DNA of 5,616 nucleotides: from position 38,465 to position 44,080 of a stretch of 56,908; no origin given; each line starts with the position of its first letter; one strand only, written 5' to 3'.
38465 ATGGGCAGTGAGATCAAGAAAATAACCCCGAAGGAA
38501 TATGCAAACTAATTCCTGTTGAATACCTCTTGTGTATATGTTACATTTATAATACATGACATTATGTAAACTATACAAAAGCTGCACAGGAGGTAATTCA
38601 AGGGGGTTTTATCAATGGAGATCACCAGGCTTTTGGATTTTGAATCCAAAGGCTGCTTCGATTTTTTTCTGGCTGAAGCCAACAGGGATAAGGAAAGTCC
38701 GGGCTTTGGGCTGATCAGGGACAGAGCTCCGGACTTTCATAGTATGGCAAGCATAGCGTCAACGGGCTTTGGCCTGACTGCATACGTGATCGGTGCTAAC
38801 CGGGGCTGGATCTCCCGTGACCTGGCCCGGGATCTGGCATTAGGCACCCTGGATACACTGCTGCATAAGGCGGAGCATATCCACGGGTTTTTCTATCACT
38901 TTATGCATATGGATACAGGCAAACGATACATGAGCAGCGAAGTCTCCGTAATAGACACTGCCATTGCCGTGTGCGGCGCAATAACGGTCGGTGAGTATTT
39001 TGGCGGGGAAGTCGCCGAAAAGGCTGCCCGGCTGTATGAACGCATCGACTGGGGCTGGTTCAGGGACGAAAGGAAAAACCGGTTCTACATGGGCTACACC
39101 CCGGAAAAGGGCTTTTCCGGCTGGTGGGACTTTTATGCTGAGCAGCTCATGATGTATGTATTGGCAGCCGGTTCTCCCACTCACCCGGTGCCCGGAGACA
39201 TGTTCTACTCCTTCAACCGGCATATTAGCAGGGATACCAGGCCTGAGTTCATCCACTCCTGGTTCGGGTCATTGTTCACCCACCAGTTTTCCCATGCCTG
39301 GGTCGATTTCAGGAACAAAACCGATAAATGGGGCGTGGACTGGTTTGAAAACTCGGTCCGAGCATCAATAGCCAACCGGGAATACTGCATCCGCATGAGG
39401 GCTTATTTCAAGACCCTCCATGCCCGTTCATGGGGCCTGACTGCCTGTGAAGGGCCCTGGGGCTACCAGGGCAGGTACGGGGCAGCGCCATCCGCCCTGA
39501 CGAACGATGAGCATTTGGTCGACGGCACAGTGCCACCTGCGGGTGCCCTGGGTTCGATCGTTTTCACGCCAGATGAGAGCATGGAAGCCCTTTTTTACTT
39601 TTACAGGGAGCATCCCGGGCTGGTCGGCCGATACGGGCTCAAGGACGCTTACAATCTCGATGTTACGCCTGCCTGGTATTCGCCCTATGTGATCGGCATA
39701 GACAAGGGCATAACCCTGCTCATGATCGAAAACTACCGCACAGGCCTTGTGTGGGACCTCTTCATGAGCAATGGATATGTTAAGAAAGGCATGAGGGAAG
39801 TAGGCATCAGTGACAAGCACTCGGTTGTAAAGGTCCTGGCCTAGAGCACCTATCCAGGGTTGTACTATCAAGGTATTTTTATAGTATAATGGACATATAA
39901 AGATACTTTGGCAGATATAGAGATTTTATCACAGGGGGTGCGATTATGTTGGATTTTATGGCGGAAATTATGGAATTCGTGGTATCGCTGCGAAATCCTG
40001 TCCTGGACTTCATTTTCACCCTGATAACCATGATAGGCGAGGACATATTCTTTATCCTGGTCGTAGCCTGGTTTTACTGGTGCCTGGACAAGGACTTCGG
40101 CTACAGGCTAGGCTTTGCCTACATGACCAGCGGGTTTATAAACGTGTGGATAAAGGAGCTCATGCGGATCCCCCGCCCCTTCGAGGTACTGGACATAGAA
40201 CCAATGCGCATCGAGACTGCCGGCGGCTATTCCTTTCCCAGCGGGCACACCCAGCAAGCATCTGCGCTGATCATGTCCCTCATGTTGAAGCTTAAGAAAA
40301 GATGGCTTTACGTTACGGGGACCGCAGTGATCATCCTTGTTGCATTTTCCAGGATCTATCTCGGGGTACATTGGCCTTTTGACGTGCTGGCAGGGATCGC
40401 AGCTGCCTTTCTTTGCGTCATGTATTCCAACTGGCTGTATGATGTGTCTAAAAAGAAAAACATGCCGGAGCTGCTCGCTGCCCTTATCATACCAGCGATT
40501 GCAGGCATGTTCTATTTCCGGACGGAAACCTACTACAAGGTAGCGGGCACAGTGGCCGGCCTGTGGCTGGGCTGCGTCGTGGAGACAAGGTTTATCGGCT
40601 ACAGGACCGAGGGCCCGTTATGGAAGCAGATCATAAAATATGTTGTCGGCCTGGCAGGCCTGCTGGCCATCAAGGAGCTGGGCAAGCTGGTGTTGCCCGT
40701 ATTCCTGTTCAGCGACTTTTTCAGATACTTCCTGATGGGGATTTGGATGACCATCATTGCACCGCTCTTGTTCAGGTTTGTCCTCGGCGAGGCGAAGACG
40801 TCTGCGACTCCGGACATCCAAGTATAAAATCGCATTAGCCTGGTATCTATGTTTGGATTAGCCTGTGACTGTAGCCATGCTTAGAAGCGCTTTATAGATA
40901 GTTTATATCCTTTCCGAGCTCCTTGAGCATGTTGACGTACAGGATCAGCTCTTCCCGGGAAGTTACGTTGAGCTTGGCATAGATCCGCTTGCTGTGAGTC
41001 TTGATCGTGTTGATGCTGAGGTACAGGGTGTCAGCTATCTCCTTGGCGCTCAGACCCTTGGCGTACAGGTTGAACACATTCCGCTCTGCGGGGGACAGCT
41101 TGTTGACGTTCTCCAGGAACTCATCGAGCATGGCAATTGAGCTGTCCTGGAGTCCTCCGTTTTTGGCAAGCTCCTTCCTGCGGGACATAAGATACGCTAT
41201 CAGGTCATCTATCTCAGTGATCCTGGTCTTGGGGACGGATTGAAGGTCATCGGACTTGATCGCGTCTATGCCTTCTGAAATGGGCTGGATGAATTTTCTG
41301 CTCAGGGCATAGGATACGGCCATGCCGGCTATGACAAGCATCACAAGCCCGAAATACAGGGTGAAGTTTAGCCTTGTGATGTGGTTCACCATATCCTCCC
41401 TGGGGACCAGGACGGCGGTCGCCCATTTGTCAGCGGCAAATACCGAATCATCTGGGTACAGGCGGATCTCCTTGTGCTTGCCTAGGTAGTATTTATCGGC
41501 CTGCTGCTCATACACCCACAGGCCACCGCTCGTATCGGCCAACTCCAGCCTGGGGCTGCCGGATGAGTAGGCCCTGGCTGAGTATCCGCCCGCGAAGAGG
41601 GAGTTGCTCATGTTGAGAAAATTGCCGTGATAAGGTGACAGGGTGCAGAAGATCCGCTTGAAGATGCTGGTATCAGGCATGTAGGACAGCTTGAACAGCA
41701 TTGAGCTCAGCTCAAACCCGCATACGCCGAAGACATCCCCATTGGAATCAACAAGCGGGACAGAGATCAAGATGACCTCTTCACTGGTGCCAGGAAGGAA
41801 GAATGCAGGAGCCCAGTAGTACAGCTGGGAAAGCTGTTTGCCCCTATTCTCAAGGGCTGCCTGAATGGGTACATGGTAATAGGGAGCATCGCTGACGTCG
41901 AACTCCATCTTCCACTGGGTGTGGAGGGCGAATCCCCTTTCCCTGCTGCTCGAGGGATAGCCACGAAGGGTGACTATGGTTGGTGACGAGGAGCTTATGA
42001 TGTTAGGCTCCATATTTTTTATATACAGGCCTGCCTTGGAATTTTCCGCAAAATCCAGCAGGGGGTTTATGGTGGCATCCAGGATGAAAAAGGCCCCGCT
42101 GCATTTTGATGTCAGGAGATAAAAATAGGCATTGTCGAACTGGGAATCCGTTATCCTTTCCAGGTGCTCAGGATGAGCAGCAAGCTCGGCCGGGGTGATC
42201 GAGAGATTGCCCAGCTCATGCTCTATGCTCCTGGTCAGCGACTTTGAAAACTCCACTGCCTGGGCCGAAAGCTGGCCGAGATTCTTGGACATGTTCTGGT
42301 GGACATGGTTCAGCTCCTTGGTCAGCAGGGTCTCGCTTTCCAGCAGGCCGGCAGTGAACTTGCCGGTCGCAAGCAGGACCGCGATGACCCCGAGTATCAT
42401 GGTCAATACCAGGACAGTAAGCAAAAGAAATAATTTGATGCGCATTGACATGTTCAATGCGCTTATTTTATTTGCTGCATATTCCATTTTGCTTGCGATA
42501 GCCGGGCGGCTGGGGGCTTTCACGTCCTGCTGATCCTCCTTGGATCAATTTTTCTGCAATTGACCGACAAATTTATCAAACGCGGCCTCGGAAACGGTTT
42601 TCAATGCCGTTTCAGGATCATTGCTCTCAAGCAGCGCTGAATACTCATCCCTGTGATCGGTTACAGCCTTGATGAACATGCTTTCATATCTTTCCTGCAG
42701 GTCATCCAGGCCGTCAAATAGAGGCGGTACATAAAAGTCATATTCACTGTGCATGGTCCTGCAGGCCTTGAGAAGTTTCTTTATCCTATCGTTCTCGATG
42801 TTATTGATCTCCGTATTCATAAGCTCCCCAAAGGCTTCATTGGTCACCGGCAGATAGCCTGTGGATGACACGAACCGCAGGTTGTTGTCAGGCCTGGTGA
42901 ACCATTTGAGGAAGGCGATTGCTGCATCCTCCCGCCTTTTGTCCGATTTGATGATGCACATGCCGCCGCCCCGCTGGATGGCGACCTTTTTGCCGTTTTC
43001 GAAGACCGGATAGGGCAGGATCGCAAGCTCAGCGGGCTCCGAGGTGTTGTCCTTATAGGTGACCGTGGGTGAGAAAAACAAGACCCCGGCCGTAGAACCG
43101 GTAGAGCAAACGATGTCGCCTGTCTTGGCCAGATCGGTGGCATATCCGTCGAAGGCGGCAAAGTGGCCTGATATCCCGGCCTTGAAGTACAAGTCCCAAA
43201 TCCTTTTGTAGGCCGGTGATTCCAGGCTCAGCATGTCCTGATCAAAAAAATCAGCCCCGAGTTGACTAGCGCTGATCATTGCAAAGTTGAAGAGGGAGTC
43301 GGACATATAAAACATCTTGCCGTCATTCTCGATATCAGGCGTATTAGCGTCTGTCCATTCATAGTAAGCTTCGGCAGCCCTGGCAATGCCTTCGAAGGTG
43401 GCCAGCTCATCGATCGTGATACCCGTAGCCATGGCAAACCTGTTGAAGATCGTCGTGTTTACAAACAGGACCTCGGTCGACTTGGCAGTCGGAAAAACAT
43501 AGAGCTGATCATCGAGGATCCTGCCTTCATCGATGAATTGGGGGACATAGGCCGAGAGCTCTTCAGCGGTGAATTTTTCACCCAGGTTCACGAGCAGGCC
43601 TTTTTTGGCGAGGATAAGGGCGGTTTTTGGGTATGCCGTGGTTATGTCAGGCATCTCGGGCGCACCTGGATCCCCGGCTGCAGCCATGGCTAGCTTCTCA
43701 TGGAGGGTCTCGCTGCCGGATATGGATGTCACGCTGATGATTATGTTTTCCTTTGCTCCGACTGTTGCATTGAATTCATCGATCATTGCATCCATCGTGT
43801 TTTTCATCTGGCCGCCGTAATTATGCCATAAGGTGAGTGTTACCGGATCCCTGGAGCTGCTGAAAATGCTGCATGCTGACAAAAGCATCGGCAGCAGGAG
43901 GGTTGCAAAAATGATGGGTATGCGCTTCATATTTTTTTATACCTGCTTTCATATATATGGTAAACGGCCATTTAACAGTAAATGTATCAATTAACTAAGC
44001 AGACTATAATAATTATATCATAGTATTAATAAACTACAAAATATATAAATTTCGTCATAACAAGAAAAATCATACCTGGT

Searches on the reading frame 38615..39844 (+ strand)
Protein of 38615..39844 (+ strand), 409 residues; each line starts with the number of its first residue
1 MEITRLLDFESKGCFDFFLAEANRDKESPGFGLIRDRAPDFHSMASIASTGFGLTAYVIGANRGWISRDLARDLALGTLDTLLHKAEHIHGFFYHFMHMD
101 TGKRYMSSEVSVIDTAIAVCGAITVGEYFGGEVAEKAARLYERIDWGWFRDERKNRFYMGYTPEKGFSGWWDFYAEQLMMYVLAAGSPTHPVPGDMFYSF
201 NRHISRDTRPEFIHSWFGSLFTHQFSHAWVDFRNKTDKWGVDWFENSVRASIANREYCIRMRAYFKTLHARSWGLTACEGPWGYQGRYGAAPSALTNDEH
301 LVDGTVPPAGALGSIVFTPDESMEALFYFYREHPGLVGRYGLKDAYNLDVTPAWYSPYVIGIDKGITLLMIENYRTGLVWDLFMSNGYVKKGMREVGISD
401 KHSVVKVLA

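Call 41: search_protein_families(library=pfam, proteins=[window:38615-39844:+], max_evalue=0.0001)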
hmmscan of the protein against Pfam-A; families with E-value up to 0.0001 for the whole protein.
window:38615-39844:+ (409 aa): 1 family
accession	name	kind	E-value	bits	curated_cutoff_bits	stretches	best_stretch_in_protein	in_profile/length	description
PF10091.15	Glycoamylase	-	2.5e-72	243.4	27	1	171-386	4-220/221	Putative glucoamylase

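Call 77: search_solved_structures(query=window:38615-39844:+, max_evalue=0.001)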
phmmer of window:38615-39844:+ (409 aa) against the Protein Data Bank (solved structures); distinct sequences matched with E-value up to 0.001: 8.
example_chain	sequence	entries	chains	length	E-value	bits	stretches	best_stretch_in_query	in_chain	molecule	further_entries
8xul_A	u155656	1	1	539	7.7e-57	196.3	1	31-398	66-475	XCC2207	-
3eu8_A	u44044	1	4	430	2.9e-47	164.7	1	43-400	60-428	putative glucoamylase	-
4qt9_A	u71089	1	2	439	1.3e-46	162.6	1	46-400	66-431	putative glucoamylase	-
5z06_A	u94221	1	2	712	2.9e-46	161.4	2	217-396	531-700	BDI_3064 protein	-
4gl3_A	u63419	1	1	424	1e-44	156.3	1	27-400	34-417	putative glucoamylase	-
5gzh_A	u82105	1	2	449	1.4e-44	155.9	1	46-398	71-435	Endo-beta-1,2-glucanase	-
5gzk_A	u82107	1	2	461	2e-44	155.4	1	45-397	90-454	Uncharacterized protein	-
8xuk_A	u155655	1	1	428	2.7e-08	36.3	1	43-186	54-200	H744_1c0222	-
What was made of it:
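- On Beta-1,2-glucan utilisation cluster (SOGP/SGL type): For the window, only a GH144 homologue is present, 17 kb downstream at 38615-39844 (calls 41, 77).
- Tried and rejected: I replaced it with a direct PDB sequence match (call 77).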

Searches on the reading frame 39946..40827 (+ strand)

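Call 41: search_protein_families(library=pfam, proteins=[window:39946-40827:+], max_evalue=0.0001)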
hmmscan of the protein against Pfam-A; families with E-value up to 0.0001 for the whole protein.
window:39946-40827:+ (293 aa): 2 families
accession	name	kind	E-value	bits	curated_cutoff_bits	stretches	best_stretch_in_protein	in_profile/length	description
PF01569.27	PAP2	-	1.8e-21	76.7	27.2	1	54-162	4-122/130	PAP2 superfamily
PF14378.12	PAP2_3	-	2.2e-07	31.3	27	1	91-158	121-188/190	PAP2 superfamily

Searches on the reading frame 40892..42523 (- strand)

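Call 41: search_protein_families(library=pfam, proteins=[window:40892-42523:-], max_evalue=0.0001)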
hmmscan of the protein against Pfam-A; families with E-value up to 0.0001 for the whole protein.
window:40892-42523:- (543 aa): 2 families
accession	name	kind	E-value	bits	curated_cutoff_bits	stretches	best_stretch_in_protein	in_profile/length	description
PF00196.25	GerE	-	1.2e-15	57.3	23.5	1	475-529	2-56/57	Bacterial regulatory proteins, luxR family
PF08281.18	Sigma70_r4_2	-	5.8e-08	32.7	25.7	1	469-518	4-54/54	Sigma-70, region 4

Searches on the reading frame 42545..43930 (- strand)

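Call 41: search_protein_families(library=pfam, proteins=[window:42545-43930:-], max_evalue=0.0001)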
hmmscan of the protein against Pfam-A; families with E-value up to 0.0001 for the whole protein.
window:42545-43930:- (461 aa): 2 families
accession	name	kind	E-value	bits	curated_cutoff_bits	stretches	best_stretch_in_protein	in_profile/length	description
PF13416.11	SBP_bac_8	-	2e-29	103.7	27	1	48-366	1-265/279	Bacterial extracellular solute-binding protein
PF01547.30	SBP_bac_1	-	3.5e-16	60.5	26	1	40-349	2-305/307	Bacterial extracellular solute-binding protein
